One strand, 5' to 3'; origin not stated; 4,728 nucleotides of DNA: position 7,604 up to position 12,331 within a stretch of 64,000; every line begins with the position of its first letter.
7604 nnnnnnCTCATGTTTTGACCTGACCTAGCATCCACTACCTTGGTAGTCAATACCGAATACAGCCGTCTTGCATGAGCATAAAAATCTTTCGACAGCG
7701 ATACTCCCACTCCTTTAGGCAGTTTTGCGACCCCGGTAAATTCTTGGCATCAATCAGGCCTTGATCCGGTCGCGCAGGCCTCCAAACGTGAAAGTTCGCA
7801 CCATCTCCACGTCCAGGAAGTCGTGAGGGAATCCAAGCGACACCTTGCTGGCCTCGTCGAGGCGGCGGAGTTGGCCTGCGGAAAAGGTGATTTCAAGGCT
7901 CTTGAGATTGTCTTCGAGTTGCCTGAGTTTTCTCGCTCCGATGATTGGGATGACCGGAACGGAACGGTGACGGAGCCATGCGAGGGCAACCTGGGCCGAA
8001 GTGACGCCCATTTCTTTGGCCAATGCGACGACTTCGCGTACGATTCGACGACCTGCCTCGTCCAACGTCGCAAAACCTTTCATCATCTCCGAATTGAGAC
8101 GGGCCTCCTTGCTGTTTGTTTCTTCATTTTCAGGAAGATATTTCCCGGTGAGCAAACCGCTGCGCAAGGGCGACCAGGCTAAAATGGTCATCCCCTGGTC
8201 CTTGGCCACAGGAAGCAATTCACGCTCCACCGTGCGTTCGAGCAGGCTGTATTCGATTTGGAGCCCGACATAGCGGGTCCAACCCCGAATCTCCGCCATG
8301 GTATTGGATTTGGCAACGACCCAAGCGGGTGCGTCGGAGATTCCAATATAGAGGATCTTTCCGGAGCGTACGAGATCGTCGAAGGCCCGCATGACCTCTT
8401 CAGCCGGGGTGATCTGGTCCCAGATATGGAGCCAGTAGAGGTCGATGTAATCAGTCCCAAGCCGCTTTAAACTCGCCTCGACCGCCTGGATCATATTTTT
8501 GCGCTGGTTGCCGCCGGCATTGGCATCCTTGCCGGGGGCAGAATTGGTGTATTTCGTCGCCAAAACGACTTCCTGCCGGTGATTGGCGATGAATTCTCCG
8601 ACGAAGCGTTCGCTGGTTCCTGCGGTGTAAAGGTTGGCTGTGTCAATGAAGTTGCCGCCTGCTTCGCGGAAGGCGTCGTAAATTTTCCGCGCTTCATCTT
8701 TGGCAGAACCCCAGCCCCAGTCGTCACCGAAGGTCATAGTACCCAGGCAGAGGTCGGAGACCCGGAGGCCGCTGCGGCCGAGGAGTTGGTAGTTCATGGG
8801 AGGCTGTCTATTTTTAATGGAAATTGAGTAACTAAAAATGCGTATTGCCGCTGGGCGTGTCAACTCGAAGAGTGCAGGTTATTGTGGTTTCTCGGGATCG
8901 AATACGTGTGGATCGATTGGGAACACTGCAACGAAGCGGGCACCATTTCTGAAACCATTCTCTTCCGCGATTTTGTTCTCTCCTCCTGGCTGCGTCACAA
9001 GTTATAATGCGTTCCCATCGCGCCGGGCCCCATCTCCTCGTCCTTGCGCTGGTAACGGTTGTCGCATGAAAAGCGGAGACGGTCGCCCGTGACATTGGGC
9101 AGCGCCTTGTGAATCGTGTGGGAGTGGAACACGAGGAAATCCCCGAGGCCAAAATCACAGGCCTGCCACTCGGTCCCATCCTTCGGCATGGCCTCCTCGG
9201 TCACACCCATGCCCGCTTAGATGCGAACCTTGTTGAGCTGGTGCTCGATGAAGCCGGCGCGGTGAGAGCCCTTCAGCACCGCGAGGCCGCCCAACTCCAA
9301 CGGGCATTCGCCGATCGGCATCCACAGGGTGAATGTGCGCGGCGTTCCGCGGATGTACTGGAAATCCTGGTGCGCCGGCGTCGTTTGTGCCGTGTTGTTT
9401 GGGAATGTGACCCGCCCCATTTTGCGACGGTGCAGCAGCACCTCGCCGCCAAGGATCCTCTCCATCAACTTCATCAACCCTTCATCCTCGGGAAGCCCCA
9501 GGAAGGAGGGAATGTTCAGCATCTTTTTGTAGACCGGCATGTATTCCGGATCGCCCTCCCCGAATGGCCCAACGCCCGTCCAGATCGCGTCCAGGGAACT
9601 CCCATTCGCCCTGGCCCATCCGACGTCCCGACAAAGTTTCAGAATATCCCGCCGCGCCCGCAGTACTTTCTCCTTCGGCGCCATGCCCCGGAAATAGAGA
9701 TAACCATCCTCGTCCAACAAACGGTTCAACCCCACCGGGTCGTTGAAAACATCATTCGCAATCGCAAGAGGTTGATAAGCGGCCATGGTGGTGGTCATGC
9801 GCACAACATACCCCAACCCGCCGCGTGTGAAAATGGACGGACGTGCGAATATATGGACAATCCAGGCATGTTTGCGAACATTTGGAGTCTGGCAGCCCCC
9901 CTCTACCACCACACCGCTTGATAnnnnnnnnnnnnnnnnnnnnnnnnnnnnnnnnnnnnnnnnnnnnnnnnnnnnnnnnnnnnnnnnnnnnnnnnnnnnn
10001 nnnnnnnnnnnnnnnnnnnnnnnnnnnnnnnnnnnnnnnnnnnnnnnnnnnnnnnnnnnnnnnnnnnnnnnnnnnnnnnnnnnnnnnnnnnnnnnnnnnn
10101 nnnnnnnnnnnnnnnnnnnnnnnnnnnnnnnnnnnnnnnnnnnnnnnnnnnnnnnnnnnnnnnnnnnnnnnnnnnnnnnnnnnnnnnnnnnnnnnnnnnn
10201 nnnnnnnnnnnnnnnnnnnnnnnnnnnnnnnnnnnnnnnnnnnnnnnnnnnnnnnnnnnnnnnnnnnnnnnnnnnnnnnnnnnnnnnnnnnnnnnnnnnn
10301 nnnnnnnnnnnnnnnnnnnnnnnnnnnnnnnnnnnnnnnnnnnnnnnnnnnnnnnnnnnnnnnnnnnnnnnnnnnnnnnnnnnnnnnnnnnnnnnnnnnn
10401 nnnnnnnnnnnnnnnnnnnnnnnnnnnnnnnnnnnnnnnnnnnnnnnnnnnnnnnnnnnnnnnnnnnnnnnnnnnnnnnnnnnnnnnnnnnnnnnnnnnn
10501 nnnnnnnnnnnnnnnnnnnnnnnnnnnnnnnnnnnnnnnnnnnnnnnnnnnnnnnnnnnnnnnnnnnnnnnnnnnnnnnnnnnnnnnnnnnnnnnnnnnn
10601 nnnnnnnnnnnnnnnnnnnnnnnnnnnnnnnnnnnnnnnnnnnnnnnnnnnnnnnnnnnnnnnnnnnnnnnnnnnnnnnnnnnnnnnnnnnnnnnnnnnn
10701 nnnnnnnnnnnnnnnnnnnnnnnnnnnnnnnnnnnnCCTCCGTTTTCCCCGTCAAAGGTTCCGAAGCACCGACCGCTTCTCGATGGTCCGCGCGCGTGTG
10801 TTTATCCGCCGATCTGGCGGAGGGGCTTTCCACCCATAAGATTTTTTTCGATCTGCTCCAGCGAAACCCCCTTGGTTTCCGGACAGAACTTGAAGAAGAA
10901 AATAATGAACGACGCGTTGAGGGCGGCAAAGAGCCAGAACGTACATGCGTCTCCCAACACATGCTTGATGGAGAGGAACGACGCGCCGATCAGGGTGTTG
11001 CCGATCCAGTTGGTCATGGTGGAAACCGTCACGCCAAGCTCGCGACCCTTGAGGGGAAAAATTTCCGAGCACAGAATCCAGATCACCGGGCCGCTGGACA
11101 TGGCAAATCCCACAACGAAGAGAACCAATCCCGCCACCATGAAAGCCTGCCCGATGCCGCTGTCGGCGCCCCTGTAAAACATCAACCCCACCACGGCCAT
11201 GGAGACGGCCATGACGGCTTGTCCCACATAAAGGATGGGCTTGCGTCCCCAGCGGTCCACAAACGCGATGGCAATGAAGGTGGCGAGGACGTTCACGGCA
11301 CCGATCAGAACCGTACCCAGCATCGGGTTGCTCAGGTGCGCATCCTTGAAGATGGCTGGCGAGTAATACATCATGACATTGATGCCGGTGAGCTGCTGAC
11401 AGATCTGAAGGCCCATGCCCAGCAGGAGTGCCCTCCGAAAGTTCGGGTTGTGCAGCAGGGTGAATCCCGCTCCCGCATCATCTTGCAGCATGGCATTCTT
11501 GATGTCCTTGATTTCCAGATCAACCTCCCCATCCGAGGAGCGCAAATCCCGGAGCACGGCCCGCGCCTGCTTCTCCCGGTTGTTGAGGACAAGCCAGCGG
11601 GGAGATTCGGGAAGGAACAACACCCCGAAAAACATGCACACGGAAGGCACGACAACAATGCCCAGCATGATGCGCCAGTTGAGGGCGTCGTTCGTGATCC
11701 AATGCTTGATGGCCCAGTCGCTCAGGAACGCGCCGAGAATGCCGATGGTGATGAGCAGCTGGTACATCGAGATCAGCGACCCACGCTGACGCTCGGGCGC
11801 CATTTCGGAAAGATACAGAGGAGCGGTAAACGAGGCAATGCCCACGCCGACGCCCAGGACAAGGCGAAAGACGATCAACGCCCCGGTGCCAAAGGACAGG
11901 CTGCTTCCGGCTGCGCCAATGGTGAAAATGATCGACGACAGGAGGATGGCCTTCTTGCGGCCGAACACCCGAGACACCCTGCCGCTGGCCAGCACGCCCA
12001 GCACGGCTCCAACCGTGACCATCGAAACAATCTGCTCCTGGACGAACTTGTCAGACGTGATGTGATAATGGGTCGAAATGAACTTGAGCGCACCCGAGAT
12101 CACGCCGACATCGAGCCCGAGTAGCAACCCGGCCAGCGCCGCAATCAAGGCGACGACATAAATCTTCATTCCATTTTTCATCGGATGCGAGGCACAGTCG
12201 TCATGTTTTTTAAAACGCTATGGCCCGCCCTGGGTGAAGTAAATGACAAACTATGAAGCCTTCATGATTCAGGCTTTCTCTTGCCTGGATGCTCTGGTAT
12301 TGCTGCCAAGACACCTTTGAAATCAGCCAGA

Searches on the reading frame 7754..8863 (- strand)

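Call 89: search_protein_families(library=pfam, proteins=[window:7754-8863:-], max_evalue=0.00001)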
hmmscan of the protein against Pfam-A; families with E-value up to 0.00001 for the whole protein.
window:7754-8863:- (369 aa): 1 family
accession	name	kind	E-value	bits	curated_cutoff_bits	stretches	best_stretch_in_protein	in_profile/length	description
PF00248.27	Aldo_ket_red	-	4.4e-77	259.5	24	1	38-339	2-290/291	Aldo/keto reductase family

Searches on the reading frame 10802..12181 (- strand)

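Call 89: search_protein_families(library=pfam, proteins=[window:10802-12181:-], max_evalue=0.00001)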
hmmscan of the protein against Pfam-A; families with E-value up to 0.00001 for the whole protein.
window:10802-12181:- (459 aa): 2 families
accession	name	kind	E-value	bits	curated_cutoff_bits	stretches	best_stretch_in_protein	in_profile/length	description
PF00083.30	Sugar_tr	-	2.4e-126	422.7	22.3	1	10-446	1-450/452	Sugar (and other) transporter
PF07690.21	MFS_1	-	1.9e-34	119.6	33.4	2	15-395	2-343/347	Major Facilitator Superfamily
